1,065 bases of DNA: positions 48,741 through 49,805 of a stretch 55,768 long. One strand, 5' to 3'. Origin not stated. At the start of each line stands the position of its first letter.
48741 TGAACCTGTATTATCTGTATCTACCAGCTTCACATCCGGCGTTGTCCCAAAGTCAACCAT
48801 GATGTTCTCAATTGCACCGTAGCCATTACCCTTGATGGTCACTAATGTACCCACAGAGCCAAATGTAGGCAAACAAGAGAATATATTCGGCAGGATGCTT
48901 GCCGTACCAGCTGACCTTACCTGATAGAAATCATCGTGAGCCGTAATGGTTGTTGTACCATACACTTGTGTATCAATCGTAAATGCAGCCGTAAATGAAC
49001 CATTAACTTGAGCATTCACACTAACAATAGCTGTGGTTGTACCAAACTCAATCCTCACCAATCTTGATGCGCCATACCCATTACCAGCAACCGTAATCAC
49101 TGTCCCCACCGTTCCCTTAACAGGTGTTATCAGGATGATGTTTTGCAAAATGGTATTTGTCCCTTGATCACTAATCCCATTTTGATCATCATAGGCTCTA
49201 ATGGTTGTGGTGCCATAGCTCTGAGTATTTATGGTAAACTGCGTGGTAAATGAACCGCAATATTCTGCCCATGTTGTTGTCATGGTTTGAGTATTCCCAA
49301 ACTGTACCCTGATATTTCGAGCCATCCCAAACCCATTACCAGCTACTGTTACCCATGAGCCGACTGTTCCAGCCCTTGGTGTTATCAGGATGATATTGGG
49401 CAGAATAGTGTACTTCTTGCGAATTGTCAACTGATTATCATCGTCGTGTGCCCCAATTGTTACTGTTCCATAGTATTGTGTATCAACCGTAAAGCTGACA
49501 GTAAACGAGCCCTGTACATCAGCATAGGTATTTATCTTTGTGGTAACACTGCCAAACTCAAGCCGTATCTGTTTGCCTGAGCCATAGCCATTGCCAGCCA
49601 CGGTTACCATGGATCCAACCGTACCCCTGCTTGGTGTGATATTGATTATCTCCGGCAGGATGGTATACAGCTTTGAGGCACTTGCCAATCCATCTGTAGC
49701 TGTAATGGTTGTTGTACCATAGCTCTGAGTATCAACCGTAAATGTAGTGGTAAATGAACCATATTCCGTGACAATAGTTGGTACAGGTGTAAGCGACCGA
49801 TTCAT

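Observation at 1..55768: One giant gene fills the entire window (more than 55.7 kb, more than 18,500 codons, both ends missing)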

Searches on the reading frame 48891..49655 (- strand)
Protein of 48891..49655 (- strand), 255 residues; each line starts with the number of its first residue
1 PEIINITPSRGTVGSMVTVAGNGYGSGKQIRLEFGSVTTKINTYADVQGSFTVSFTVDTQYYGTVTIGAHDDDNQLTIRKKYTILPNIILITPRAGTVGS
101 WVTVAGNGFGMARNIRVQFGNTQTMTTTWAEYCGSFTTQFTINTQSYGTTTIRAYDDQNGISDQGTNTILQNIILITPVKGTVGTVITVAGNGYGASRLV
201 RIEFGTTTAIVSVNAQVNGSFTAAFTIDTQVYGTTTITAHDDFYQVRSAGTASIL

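Call 65: predict_structure(alignment_id=A3)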
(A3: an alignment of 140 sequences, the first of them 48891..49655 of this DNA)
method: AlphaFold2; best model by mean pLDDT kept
length: 255 residues; sequences in the alignment: 140
mean_pLDDT: 95.7   pTM: 0.84
mean pLDDT of the five models: 95.7, 95.2, 94.4, 93.6, 92.3
residues with pLDDT >= 90: 241; 70-90: 14; 50-70: 0; < 50: 0
segments of 3 or more residues with pLDDT < 50: none
pLDDT, mean of each block of 10 residues (from residue 1): 98 97 97 87 97 95 95 95 97 97 97 96 95 96 94 94 97 98 98 95 94 96 97 97 91 98
secondary structure, 60 per line:
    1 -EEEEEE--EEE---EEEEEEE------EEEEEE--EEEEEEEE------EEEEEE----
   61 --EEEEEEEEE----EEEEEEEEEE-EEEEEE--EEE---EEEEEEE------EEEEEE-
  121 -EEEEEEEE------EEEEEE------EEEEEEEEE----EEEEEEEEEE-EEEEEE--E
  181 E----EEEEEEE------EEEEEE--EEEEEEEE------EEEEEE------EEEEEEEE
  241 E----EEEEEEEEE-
elements in order: E2-7 E10-12 E16-22 E29-34 E37-44 E51-56 E63-71 E76-85 E87-92 E95-97 E101-107 E114-119 E122-129 E136-141 E148-156 E161-170 E172-177 E186-192 E199-204 E207-214 E221-226 E233-241 E246-254

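Call 70: fold_search(model_id=the predicted structure, library=pdb)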
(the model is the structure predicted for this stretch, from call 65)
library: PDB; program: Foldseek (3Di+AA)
matches with E <= 10: 1893; with E <= 0.001: 236
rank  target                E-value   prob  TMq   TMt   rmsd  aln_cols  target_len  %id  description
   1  6tav_A                8.7e-08  1.00  0.28  0.07  18.2       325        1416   10  Crystal structure of endopeptidase-induced alpha2-macroglobulin (released 2021-05-12)
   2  7q60                  1.2e-07  1.00  0.26  0.08  17.2       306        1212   13  Structure of TEV cleaved A2ML1 (A2ML1-TE) (released 2022-04-20)
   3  2yn3_C                1.2e-07  1.00  0.33  0.31  11.5       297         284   15  Structural insight into the giant calcium-binding adhesin SiiE: implications for the adhesion of Salmonella enterica t (released 2013-04-03)
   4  6tav_C                1.3e-07  1.00  0.28  0.08  17.9       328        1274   11  Crystal structure of endopeptidase-induced alpha2-macroglobulin (released 2021-05-12)
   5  7q5z                  1.4e-07  1.00  0.26  0.07  17.4       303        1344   14  Cryo-EM structure of native human A2ML1 (released 2022-04-20)
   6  6aed                  1.7e-07  1.00  0.25  0.18  15.9       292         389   13  Crystal Structure of the four Ig-like domain of LILRB2(LIR2/ILT4/CD85d) (released 2019-07-31)
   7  7sqc_O0               1.8e-07  1.00  0.25  0.08  15.9       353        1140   11  Ciliary C1 central pair apparatus isolated from Chlamydomonas reinhardtii (released 2022-04-13)
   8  6grt_B                1.9e-07  1.00  0.26  0.13  15.3       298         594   13  Paired immunoglobulin-like receptor B (PirB) or Leukocyte immunoglobulin-like receptor subfamily B member 3 (LILRB3) f (released 2019-02-06)
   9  7c7u_A                2.2e-07  1.00  0.25  0.13  17.0       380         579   12  Biofilm associated protein - BSP domain (released 2021-05-12)
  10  7q1y_A                2.3e-07  1.00  0.24  0.07  17.5       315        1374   13  X-ray structure of human A2ML1 (released 2022-04-20)
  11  2yn5_A                2.7e-07  1.00  0.31  0.29  11.6       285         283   15  Structural insight into the giant calcium-binding adhesin SiiE: implications for the adhesion of Salmonella enterica t (released 2013-04-03)
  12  6grq_A                2.8e-07  1.00  0.28  0.15  14.6       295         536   12  Paired immunoglobulin-like receptor B (PirB) or Leukocyte immunoglobulin-like receptor subfamily B member 3 (LILRB3) f (released 2019-02-06)
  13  2yn3_A                3.1e-07  1.00  0.31  0.30  11.3       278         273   15  Structural insight into the giant calcium-binding adhesin SiiE: implications for the adhesion of Salmonella enterica t (released 2013-04-03)
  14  6tav_D                3.3e-07  1.00  0.29  0.08  18.0       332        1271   10  Crystal structure of endopeptidase-induced alpha2-macroglobulin (released 2021-05-12)
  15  7c7u_B                3.3e-07  1.00  0.25  0.13  16.9       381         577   12  Biofilm associated protein - BSP domain (released 2021-05-12)
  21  2yn5_B                5.7e-07  1.00  0.30  0.28  11.7       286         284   14  Structural insight into the giant calcium-binding adhesin SiiE: implications for the adhesion of Salmonella enterica t (released 2013-04-03)
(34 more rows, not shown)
